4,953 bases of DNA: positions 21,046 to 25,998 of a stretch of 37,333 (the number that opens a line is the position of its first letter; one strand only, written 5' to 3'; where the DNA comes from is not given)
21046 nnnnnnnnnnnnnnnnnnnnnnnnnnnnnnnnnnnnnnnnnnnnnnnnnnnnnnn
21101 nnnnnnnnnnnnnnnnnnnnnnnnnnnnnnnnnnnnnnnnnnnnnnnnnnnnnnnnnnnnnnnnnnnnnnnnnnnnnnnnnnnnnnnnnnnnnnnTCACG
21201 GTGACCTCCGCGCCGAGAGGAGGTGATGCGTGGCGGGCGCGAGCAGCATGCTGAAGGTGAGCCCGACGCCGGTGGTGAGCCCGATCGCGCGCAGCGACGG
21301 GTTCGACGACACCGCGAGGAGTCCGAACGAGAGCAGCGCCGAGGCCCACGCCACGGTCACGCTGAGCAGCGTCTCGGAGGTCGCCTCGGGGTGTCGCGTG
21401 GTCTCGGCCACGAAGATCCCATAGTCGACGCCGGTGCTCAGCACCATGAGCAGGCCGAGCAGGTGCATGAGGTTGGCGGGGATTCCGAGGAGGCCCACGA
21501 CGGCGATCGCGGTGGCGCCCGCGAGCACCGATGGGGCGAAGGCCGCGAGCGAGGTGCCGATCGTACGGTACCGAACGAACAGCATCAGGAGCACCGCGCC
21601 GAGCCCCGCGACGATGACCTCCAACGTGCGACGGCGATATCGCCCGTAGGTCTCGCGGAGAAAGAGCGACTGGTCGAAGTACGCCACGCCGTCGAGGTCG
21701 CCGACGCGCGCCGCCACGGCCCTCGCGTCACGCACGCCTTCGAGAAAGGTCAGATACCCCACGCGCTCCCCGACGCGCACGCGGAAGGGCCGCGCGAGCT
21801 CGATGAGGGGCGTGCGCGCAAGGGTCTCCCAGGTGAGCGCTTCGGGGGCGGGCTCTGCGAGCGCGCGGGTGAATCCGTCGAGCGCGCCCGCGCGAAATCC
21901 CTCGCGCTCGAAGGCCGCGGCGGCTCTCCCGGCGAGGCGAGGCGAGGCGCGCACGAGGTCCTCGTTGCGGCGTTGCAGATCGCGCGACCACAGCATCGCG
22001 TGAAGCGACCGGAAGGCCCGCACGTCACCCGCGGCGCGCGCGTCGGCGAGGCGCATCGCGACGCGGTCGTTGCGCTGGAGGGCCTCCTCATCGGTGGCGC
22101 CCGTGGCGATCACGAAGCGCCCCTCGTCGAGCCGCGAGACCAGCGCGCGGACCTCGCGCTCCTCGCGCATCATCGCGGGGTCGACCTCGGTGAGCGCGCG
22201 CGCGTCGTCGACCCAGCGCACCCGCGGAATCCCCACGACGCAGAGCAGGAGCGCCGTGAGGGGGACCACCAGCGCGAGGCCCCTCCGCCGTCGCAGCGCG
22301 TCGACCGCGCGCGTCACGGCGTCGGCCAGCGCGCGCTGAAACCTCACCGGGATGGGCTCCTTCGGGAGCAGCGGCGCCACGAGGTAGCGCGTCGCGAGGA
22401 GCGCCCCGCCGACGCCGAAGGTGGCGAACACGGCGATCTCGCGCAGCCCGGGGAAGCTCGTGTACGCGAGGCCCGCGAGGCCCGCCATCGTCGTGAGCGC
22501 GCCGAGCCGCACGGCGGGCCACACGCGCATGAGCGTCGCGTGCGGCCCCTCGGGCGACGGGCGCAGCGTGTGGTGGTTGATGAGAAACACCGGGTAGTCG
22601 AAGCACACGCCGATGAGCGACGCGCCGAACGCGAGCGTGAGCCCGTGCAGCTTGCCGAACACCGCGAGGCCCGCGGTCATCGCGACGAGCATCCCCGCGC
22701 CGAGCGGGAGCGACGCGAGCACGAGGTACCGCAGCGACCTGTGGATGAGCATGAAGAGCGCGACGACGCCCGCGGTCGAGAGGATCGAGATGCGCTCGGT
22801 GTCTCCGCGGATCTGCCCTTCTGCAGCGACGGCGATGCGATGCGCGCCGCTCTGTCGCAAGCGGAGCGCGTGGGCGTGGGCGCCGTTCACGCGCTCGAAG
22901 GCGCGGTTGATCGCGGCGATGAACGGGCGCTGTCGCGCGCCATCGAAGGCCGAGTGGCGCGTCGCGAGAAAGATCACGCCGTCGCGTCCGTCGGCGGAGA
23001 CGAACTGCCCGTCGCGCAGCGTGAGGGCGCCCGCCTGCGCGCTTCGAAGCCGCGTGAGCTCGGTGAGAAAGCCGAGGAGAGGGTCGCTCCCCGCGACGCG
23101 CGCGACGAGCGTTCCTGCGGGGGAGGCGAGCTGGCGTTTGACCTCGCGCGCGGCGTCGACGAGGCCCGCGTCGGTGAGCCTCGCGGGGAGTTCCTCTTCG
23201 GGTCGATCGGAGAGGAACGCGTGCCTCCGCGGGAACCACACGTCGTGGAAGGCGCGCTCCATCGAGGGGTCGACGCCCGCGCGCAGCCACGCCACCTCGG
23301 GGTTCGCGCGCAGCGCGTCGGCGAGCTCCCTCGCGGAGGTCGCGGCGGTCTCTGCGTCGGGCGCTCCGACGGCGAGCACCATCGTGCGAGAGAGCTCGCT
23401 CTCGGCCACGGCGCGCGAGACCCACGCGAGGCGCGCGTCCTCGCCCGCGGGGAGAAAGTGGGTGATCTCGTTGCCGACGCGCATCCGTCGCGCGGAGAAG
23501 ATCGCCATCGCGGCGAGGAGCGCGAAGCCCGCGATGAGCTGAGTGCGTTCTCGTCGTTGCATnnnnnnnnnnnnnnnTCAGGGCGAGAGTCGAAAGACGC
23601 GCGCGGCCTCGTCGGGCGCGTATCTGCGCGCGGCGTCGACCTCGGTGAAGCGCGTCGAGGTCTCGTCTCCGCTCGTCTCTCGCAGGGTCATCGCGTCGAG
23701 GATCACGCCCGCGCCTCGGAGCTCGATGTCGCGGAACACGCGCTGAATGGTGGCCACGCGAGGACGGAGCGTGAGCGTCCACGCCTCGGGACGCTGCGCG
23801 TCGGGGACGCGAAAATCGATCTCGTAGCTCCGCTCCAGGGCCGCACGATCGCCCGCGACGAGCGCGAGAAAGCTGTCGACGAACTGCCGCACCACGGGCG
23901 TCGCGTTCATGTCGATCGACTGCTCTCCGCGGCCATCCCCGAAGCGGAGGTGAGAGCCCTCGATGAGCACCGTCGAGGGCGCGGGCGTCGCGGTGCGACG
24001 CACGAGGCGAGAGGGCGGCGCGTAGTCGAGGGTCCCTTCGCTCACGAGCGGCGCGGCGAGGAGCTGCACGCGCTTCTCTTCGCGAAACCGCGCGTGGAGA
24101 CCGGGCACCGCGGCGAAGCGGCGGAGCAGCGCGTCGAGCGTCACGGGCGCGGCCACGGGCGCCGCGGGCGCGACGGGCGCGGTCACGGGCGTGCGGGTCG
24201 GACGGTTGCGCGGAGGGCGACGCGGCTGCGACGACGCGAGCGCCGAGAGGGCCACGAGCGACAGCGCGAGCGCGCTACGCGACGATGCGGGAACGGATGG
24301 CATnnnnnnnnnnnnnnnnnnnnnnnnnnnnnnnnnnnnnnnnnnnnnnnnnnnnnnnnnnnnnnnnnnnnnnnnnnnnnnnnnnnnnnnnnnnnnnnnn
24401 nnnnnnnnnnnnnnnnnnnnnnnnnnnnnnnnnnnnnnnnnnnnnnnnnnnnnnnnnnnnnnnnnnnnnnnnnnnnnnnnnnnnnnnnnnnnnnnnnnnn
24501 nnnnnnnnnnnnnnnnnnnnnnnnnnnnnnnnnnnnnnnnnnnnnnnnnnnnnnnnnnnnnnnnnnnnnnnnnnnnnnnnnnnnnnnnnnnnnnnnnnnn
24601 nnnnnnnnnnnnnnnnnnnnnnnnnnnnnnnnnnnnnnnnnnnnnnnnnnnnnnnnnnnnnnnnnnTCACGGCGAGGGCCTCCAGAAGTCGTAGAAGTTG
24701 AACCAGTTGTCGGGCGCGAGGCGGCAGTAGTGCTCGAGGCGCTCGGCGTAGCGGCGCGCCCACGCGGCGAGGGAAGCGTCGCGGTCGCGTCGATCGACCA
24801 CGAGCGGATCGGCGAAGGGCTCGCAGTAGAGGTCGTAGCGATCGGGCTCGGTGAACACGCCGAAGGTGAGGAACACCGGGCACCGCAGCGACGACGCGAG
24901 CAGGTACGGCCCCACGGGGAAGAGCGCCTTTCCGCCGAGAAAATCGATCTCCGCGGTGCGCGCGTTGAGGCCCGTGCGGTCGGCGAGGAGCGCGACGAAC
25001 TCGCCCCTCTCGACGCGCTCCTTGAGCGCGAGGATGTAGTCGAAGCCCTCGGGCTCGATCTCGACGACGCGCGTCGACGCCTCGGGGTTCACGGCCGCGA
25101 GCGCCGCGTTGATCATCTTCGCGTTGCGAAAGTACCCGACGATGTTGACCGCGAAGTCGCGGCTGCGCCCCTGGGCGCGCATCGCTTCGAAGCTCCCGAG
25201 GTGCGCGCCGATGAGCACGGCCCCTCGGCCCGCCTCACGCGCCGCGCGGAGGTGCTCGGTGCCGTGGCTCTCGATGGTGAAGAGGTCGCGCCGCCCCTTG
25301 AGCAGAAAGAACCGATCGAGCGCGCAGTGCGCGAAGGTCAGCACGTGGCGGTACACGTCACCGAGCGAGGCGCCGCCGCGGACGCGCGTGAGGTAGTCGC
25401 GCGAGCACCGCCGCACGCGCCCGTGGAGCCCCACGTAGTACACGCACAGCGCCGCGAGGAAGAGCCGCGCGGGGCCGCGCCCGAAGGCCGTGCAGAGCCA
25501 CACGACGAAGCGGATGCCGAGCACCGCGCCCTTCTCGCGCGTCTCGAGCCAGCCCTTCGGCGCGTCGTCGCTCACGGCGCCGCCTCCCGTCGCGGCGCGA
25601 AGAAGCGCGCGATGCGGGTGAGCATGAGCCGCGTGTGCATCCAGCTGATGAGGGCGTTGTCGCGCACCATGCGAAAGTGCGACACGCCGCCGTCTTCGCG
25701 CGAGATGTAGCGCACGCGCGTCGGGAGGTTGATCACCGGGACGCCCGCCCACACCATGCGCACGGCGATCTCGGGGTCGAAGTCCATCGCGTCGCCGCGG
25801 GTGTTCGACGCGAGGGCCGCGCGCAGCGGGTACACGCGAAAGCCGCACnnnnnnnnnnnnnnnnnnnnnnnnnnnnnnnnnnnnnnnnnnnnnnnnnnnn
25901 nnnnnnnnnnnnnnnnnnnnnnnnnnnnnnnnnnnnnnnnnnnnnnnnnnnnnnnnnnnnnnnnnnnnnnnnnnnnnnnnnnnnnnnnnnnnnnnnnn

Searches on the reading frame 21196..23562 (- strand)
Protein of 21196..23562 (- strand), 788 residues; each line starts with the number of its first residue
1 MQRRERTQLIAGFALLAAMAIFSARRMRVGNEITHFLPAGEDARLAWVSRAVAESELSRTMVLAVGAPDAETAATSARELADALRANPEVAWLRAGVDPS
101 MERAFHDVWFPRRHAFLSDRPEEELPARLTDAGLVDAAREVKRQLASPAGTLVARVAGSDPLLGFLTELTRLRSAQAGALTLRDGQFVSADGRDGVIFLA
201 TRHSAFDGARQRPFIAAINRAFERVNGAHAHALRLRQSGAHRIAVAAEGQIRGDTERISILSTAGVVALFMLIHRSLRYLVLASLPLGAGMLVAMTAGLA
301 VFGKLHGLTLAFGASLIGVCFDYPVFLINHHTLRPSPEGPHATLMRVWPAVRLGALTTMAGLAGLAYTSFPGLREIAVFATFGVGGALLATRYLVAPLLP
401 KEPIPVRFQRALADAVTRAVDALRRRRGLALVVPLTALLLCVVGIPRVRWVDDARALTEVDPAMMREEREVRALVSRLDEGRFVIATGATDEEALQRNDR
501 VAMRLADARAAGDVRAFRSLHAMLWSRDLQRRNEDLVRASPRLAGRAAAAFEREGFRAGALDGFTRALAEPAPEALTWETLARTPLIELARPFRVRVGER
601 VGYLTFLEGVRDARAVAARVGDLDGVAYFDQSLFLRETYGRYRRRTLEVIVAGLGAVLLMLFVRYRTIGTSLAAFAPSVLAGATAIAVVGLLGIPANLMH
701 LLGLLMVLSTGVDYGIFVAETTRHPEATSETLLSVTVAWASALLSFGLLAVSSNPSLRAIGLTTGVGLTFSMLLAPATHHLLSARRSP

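Call 83: search_protein_families(library=pfam, proteins=[window:21196-23562:-], max_evalue=0.00001)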
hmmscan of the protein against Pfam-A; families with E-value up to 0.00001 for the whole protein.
window:21196-23562:- (788 aa): 1 family
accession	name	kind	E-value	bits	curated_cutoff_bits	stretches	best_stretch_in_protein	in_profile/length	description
PF03176.21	MMPL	-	3.2e-06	26.8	20.5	1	184-398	77-297/333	MMPL family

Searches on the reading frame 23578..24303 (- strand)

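Call 83: search_protein_families(library=pfam, proteins=[window:23578-24303:-], max_evalue=0.00001)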
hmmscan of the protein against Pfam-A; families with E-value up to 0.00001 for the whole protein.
window:23578-24303:- (241 aa): 2 families
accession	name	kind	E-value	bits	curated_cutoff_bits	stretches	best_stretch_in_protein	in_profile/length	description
PF19574.5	LolA_3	-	8.4e-16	58.3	23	1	51-221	4-171/192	Outer membrane lipoprotein carrier protein LolA-like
PF03548.22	LolA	-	5.9e-09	36.3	23.6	1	67-230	4-159/165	Outer membrane lipoprotein carrier protein LolA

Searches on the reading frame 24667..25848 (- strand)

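Call 83: search_protein_families(library=pfam, proteins=[window:24667-25848:-], max_evalue=0.00001)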
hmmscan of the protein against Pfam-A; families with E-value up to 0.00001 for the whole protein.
window:24667-25848:- (393 aa): 1 family
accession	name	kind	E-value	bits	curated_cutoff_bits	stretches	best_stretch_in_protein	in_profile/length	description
PF03279.18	Lip_A_acyltrans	-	7.4e-10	38.9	22.3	1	192-390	105-294/295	Bacterial lipid A biosynthesis acyltransferase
